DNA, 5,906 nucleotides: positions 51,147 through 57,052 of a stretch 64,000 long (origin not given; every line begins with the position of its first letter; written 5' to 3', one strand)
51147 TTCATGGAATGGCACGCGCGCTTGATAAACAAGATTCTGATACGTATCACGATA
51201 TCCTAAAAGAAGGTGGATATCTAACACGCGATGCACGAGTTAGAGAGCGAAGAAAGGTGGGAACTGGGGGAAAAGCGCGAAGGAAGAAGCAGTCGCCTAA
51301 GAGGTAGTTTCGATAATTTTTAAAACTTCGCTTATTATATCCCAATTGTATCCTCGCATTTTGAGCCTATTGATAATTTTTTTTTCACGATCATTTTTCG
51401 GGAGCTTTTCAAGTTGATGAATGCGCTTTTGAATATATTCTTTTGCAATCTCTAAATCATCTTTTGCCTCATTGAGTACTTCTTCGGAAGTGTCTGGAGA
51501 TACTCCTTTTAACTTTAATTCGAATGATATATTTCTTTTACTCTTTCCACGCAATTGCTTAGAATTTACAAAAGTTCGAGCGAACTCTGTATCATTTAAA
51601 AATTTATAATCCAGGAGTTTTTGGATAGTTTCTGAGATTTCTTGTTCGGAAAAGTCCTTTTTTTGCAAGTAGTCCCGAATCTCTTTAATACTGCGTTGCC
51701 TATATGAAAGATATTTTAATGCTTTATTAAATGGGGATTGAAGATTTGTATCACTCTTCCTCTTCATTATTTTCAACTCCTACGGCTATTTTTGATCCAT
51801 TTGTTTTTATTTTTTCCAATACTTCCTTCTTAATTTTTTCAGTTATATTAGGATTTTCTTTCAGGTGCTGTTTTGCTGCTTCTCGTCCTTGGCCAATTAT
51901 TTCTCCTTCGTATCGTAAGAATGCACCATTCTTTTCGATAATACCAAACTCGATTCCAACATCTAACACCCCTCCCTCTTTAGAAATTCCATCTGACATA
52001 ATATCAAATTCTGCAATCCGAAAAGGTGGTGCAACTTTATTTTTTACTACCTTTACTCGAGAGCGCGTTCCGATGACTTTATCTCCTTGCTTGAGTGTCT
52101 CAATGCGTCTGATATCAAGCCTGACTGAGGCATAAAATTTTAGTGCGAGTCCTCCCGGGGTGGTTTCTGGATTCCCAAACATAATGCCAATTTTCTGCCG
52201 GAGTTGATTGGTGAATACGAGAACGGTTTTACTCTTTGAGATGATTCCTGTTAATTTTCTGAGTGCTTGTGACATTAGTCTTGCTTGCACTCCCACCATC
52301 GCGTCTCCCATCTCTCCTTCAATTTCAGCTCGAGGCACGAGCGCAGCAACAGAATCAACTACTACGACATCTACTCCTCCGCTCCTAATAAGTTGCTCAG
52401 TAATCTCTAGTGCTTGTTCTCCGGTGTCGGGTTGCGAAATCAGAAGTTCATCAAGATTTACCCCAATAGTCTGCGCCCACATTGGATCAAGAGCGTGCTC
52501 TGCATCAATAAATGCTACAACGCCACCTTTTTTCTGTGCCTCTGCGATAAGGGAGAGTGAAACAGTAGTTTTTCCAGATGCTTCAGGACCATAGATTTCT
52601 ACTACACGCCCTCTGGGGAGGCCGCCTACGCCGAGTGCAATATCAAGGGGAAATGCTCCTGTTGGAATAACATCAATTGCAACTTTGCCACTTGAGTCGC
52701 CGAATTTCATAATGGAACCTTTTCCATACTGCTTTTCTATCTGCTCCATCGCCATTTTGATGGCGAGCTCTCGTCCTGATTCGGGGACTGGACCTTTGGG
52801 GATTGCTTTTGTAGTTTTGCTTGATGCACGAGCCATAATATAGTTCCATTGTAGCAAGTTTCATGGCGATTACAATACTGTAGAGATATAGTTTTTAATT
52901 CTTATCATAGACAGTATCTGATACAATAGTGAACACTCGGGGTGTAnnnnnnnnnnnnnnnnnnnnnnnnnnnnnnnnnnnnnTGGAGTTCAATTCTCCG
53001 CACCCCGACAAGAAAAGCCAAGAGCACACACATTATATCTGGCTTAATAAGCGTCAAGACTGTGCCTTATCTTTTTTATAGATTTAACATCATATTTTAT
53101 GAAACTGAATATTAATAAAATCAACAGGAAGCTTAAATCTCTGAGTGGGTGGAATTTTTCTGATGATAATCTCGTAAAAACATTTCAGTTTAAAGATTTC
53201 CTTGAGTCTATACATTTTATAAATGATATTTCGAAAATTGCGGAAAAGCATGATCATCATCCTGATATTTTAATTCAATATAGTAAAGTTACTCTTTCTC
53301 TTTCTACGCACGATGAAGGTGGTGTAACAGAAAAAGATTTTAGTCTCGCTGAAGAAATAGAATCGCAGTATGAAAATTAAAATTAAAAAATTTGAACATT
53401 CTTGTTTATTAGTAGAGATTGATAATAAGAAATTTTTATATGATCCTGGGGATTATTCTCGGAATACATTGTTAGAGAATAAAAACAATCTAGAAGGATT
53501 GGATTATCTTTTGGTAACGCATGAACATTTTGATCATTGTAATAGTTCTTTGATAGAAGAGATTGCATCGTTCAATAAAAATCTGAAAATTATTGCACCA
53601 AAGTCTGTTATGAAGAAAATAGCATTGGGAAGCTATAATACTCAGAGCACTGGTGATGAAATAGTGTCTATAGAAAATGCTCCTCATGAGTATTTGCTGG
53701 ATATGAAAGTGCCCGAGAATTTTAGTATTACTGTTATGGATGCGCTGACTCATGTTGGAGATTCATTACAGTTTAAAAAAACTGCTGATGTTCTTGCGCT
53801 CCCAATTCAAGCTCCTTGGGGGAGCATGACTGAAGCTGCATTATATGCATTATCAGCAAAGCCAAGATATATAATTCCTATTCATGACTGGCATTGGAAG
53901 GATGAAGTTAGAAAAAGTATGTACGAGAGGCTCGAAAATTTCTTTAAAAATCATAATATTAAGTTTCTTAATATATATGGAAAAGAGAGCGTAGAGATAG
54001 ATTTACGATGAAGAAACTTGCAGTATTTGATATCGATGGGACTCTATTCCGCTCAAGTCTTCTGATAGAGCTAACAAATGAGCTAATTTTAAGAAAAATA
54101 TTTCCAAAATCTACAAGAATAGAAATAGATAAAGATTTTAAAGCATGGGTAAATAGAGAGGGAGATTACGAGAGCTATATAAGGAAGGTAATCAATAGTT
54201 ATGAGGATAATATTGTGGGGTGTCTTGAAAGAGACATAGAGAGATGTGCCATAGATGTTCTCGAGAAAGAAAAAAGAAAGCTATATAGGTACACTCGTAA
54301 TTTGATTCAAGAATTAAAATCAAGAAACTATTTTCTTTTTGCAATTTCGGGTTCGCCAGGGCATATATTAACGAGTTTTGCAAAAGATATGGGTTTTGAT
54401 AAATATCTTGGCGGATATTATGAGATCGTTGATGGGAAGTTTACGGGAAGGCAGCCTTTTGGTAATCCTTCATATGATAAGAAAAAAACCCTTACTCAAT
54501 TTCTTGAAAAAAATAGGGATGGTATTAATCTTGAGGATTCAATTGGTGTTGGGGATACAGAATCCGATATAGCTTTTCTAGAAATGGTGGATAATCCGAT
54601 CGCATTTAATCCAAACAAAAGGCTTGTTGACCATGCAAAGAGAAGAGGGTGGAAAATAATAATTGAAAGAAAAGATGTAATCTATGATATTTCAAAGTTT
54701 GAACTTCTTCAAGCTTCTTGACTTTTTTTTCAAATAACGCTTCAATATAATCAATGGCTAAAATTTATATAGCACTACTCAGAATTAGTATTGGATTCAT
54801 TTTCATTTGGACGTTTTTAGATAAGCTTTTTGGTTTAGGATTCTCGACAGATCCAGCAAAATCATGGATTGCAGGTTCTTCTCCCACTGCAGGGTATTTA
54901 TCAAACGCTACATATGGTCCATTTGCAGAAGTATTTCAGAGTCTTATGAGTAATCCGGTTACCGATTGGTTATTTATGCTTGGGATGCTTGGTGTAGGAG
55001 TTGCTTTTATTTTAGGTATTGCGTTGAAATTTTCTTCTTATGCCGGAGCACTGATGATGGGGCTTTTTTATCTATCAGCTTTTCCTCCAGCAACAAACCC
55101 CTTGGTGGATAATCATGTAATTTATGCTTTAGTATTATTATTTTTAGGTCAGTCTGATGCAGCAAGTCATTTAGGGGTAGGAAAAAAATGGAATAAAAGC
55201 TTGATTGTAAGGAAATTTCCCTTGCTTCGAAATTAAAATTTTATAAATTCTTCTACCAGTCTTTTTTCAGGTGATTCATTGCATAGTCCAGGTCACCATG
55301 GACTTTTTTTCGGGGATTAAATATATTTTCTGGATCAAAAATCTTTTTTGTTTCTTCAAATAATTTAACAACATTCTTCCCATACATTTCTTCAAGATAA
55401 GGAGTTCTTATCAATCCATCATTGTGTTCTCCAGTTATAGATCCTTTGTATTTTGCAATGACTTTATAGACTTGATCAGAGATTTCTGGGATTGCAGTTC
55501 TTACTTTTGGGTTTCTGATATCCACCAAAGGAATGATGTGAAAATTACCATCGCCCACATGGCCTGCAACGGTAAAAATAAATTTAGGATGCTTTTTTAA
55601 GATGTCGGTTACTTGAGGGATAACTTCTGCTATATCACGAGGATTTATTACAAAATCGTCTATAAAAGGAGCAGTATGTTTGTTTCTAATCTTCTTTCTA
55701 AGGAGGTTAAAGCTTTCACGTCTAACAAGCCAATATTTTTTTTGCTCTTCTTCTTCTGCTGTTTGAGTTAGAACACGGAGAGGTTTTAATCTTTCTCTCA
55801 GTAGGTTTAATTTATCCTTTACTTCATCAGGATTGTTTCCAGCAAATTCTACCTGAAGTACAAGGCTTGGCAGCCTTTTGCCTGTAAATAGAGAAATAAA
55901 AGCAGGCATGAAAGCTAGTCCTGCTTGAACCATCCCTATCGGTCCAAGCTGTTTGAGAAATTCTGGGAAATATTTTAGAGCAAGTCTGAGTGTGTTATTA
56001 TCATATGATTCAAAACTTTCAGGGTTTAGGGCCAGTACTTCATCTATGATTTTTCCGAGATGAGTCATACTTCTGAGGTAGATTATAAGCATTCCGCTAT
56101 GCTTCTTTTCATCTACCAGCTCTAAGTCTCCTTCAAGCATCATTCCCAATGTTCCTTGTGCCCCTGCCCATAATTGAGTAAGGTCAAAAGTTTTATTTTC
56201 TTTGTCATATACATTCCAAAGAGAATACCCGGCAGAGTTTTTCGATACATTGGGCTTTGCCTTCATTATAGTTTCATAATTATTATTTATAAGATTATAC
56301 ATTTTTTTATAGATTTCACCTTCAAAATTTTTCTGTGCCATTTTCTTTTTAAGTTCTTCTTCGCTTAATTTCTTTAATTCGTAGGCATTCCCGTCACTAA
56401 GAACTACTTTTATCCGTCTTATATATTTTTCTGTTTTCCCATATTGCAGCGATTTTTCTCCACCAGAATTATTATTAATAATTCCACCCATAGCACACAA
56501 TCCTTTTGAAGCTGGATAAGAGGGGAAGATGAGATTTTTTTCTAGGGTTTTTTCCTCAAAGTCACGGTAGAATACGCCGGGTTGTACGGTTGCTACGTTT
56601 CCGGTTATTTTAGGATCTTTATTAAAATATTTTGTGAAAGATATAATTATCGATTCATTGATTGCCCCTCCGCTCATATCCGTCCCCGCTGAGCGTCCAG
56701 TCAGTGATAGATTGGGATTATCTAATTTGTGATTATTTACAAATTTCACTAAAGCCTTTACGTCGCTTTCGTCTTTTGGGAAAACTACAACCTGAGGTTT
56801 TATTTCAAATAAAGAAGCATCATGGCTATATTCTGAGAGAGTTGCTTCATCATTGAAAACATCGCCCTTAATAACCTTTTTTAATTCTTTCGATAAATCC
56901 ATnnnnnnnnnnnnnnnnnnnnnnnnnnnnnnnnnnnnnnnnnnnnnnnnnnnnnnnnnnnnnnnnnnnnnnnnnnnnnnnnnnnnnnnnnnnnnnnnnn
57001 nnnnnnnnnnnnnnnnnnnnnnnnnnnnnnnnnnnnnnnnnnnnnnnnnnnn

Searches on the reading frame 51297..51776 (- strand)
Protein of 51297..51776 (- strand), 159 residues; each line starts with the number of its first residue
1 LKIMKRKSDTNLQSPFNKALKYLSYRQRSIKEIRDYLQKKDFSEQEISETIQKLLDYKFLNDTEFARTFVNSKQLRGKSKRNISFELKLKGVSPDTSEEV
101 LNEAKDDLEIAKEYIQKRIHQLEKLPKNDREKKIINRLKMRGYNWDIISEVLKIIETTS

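Call 87: search_protein_families(library=pfam, proteins=[window:51297-51776:-], max_evalue=0.001)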
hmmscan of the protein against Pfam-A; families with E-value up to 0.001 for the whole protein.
window:51297-51776:- (159 aa): 3 families
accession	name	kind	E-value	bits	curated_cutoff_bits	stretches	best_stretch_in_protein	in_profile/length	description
PF21982.2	RecX_HTH1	-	3.1e-21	75.5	26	1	16-54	2-40/40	RecX, first three-helix domain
PF02631.22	RecX_HTH2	-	2.6e-13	50.4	26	1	61-101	1-42/42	RecX, second three-helix domain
PF21981.2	RecX_HTH3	-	1.5e-06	28.6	26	1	106-152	2-48/48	RecX, third three-helix domain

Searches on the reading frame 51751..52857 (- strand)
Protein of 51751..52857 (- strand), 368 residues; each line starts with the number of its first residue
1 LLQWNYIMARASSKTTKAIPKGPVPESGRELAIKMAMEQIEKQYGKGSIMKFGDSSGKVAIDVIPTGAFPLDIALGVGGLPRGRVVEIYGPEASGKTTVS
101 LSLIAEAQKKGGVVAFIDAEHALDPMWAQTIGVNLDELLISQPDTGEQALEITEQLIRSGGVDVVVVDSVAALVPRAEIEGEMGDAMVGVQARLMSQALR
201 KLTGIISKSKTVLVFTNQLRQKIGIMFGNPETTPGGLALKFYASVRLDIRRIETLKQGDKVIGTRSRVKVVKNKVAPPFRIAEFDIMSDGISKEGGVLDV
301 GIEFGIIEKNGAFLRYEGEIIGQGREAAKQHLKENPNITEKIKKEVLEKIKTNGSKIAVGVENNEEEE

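Call 44: search_protein_families(library=pfam, proteins=[window:51751-52857:-], max_evalue=0.001)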
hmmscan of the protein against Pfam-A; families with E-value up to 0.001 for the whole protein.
window:51751-52857:- (368 aa): 7 families
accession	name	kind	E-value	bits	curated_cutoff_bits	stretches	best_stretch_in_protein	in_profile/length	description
PF00154.27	RecA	-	4.5e-132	439.8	27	1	32-291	2-261/262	recA bacterial DNA recombination protein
PF21096.2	RecA_C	-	5.9e-19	68.4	27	1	295-351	1-57/57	RecA C-terminal domain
PF08423.17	Rad51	-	5.7e-08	32.8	22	1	63-254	7-214/244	Rad51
PF06745.19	ATPase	-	6.3e-07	29.4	26.6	1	65-138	2-77/231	KaiC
PF13191.12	AAA_16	-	6.4e-05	23.9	32.6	1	81-214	22-137/167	AAA ATPase domain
PF13481.12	AAA_25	-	0.0002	21.5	27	0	78-175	28-157/195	AAA domain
PF01637.24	ATPase_2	-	0.00088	19.6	33.2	0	85-121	22-58/225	ATPase domain predominantly from Archaea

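Call 45: find_homologous_proteins(query=window:51751-52857:-, max_evalue=1e-60)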
Query window:51751-52857:- (368 aa): 8000 proteins with E <= 1e-60 among 8000 candidates; the best 120 are listed.
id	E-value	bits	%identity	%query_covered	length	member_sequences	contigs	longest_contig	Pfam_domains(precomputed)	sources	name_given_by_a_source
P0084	1.8e-230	782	100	100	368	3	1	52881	PF06745.20,PF08423.18,PF00154.28,PF21096.3,PF27531.1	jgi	-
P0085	1.5e-196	671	86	98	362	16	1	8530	PF06745.20,PF08423.18,PF00154.28,PF21096.3,PF27531.1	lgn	-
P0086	5.4e-196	669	86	98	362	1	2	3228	PF06745.20,PF08423.18,PF00154.28,PF21096.3,PF27531.1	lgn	-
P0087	5.3e-195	666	85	98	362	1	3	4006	PF06745.20,PF08423.18,PF00154.28,PF21096.3,PF27531.1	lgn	-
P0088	6.9e-195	665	86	98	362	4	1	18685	PF06745.20,PF08423.18,PF00154.28,PF21096.3,PF27531.1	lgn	-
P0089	2.7e-193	660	85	98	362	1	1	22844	PF06745.20,PF08423.18,PF00154.28,PF21096.3,PF27531.1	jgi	-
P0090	1.5e-192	657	84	98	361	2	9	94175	PF06745.20,PF08423.18,PF00154.28,PF21096.3,PF27531.1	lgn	-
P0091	2.5e-192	657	84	98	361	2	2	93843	PF06745.20,PF08423.18,PF00154.28,PF21096.3,PF27531.1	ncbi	-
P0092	5.7e-191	652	84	98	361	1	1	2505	PF06745.20,PF08423.18,PF00154.28,PF21096.3,PF27531.1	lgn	-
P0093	3.6e-189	646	85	96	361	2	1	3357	PF06745.20,PF08423.18,PF00154.28,PF21096.3,PF27531.1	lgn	-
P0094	1.8e-185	634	82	96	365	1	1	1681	PF06745.20,PF08423.18,PF00154.28,PF21096.3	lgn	-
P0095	2.5e-182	624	82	96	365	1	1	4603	PF06745.20,PF08423.18,PF00154.28,PF21096.3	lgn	-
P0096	1.1e-181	622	83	93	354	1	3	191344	PF06745.20,PF08423.18,PF00154.28,PF21096.3,PF27531.1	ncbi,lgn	-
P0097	1.5e-180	618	81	96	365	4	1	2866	PF06745.20,PF08423.18,PF00154.28,PF21096.3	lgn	-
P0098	5.2e-180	616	81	95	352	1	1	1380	PF06745.20,PF08423.18,PF00154.28,PF21096.3,PF27531.1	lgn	-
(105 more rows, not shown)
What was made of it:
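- Checked: CPR origin is supported by RecA, whose best named hits are Parcubacteria (79%) and Levybacteria (72%) (call 45).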

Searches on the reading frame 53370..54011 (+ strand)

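Call 44: search_protein_families(library=pfam, proteins=[window:53370-54011:+], max_evalue=0.001)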
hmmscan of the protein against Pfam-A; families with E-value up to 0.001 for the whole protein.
window:53370-54011:+ (213 aa): 3 families
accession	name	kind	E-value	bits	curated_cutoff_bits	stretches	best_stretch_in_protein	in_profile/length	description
PF13483.12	Lactamase_B_3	-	2.9e-13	50.5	24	1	4-172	1-160/160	Beta-lactamase superfamily domain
PF00753.33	Lactamase_B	-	1.7e-09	38.4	22.7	1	9-57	5-57/196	Metallo-beta-lactamase superfamily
PF12706.13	Lactamase_B_2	-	1.7e-06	28.2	27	1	37-96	24-82/200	Beta-lactamase superfamily domain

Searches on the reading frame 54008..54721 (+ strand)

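Call 44: search_protein_families(library=pfam, proteins=[window:54008-54721:+], max_evalue=0.001)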
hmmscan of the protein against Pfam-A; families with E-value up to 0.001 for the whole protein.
window:54008-54721:+ (237 aa): 4 families
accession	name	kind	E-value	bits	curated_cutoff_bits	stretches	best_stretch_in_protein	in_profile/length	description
PF12710.13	HAD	-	1.4e-17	65.2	27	1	5-192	1-189/189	haloacid dehalogenase-like hydrolase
PF00702.32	Hydrolase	-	1.9e-11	45.2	26.4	1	3-192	2-188/191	haloacid dehalogenase-like hydrolase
PF08282.18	Hydrolase_3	-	1.6e-06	28.5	20.9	0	153-201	183-229/255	haloacid dehalogenase-like hydrolase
PF13419.12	HAD_2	-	1.9e-06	28.6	23.8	1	6-188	2-165/178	Haloacid dehalogenase-like hydrolase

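Call 88: search_protein_families(library=ncbifam, proteins=[window:54008-54721:+], max_evalue=0.00001)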
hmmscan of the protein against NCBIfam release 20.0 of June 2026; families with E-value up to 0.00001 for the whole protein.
window:54008-54721:+ (237 aa): 6 families
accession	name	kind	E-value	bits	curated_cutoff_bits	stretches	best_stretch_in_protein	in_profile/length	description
TIGR01490.1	HAD-SF-IB-hyp1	subfamily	6.7e-30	104.8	98.3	1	4-205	1-201/202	HAD-IB family hydrolase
NF052360.1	HolPasePseu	equivalog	3.9e-18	65.9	280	1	3-218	2-215/218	histidinol-phosphatase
TIGR01488.1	HAD-SF-IB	subfamily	7.9e-18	65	45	1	4-194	1-177/177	HAD-IB family phosphatase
NF052359.1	HolPaseNeis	equivalog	1.7e-14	54.1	400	1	3-218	2-218/221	histidinol-phosphatase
TIGR00338.1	serB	equivalog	1.1e-13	51.3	144.15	1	88-211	82-204/219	phosphoserine phosphatase SerB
TIGR01491.1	HAD-SF-IB-PSPlk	hypoth_equivalog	6e-06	26.1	151.9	1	1-207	3-195/201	phosphoserine phosphatase-like hydrolase, archaeal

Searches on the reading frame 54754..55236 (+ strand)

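Call 87: search_protein_families(library=pfam, proteins=[window:54754-55236:+], max_evalue=0.001)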
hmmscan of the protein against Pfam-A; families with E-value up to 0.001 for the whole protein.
window:54754-55236:+ (160 aa): 1 family
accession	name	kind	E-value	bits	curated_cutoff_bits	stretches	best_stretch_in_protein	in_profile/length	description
PF07681.17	DoxX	-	0.00033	21.7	23.6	0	7-103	3-77/85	DoxX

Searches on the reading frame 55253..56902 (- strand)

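Call 87: search_protein_families(library=pfam, proteins=[window:55253-56902:-], max_evalue=0.001)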
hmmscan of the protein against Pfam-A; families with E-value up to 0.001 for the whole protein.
window:55253-56902:- (549 aa): 2 families
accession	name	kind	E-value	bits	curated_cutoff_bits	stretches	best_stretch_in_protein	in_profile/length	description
PF02913.24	FAD-oxidase_C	-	1.2e-42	146.8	21.2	1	280-532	16-247/248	FAD linked oxidases, C-terminal domain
PF01565.28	FAD_binding_4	-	6.5e-26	91.1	26.4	1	36-175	1-137/139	FAD binding domain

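Call 88: search_protein_families(library=ncbifam, proteins=[window:55253-56902:-], max_evalue=0.00001)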
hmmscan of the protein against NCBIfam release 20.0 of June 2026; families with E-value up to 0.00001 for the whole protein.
window:55253-56902:- (549 aa): 3 families
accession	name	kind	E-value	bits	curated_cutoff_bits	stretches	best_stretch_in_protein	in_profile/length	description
NF049975.1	2HglutDHaseYdiJ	equivalog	3.5e-72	243.6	1350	1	9-532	25-538/1018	D-2-hydroxyglutarate dehydrogenase YdiJ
TIGR00387.1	glcD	equivalog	1.5e-55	188.7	567.9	2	39-176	1-137/413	glycolate oxidase subunit GlcD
NF008408.0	PRK11230.1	equivalog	1e-33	116.6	897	2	12-176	31-194/499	glycolate oxidase subunit GlcD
